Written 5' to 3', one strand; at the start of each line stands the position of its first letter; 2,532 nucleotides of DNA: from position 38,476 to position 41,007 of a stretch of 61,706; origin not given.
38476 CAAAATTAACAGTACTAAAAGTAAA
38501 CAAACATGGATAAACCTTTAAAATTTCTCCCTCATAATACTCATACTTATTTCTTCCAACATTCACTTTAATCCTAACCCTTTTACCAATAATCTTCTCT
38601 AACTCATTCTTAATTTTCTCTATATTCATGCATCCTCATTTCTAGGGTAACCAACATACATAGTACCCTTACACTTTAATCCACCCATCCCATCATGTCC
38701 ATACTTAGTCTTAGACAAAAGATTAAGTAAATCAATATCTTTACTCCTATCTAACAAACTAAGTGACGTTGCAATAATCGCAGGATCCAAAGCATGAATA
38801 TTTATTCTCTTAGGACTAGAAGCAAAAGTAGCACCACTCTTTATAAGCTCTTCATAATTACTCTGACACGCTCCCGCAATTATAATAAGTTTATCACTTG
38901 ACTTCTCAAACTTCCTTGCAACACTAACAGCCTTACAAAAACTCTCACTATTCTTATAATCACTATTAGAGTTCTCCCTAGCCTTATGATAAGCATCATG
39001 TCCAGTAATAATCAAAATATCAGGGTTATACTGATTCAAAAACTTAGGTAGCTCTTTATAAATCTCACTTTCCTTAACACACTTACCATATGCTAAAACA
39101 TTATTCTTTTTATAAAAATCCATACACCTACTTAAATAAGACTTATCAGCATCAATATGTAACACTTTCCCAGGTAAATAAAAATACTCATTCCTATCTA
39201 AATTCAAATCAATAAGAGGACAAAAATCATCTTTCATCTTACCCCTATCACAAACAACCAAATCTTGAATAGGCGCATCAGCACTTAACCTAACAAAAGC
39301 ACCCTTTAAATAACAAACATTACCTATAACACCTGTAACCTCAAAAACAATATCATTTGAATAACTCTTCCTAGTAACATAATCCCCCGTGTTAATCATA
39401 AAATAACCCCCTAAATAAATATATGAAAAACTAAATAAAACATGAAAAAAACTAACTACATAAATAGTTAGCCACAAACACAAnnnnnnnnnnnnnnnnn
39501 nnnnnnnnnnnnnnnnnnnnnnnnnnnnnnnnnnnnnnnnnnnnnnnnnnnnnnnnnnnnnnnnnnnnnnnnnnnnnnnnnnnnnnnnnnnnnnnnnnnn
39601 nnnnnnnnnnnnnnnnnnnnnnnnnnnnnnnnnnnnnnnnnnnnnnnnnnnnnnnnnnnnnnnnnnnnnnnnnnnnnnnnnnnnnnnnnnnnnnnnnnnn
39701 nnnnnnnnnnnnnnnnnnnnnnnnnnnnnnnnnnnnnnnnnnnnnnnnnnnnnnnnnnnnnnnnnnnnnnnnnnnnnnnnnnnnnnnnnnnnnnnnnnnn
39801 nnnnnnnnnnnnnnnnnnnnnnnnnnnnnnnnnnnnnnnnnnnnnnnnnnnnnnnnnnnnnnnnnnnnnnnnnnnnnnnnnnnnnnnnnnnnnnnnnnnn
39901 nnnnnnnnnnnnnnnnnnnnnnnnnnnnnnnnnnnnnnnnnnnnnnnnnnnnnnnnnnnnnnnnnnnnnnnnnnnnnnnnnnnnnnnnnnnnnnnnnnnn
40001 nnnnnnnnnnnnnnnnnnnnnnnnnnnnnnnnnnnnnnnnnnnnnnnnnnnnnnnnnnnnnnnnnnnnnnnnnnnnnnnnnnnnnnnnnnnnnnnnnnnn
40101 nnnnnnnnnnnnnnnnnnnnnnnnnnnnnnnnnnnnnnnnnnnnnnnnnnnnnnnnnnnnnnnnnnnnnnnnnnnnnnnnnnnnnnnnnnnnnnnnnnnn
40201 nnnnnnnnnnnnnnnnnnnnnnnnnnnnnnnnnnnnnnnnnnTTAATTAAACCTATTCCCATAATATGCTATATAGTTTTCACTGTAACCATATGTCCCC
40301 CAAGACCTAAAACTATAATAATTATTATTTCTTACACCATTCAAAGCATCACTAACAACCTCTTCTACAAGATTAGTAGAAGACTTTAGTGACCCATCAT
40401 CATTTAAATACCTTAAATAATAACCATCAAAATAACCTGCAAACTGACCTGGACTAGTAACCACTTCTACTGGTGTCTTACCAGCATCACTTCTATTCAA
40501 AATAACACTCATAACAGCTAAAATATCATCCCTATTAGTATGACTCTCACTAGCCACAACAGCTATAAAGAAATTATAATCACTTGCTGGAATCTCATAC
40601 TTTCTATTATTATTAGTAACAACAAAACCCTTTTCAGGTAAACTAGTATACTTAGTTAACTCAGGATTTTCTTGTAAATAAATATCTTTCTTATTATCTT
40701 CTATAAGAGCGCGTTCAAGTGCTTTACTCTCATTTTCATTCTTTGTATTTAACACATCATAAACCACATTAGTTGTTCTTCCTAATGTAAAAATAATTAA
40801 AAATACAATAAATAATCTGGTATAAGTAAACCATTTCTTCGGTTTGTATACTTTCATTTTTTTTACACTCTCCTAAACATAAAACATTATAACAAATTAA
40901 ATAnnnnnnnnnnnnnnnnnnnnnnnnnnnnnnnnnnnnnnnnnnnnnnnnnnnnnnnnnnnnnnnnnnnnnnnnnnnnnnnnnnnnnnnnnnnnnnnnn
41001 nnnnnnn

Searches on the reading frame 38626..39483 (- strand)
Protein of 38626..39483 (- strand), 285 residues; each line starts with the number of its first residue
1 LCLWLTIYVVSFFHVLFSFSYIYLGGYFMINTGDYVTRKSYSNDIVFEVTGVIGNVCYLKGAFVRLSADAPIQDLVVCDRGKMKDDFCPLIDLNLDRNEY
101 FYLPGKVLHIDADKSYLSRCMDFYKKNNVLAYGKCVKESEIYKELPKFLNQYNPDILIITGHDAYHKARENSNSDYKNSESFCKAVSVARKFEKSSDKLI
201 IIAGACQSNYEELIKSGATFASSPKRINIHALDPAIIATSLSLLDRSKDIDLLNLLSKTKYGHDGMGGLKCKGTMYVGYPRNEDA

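Call 38: search_protein_families(library=pfam, proteins=[window:38626-39483:-], max_evalue=0.001)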
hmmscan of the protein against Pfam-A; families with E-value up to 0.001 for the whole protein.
window:38626-39483:- (285 aa): 1 family
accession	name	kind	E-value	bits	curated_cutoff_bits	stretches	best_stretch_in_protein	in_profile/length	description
PF05582.17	Peptidase_U57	-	1.4e-81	274.3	25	2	96-280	94-280/280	YabG peptidase U57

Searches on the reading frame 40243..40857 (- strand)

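Call 74: search_protein_families(library=pfam, proteins=[window:40243-40857:-], max_evalue=0.001)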
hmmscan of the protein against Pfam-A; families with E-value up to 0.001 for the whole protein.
window:40243-40857:- (204 aa): 1 family
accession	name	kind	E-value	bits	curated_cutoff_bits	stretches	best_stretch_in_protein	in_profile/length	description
PF07486.17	Hydrolase_2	-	0.00025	22.1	27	1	112-181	7-73/100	Cell Wall Hydrolase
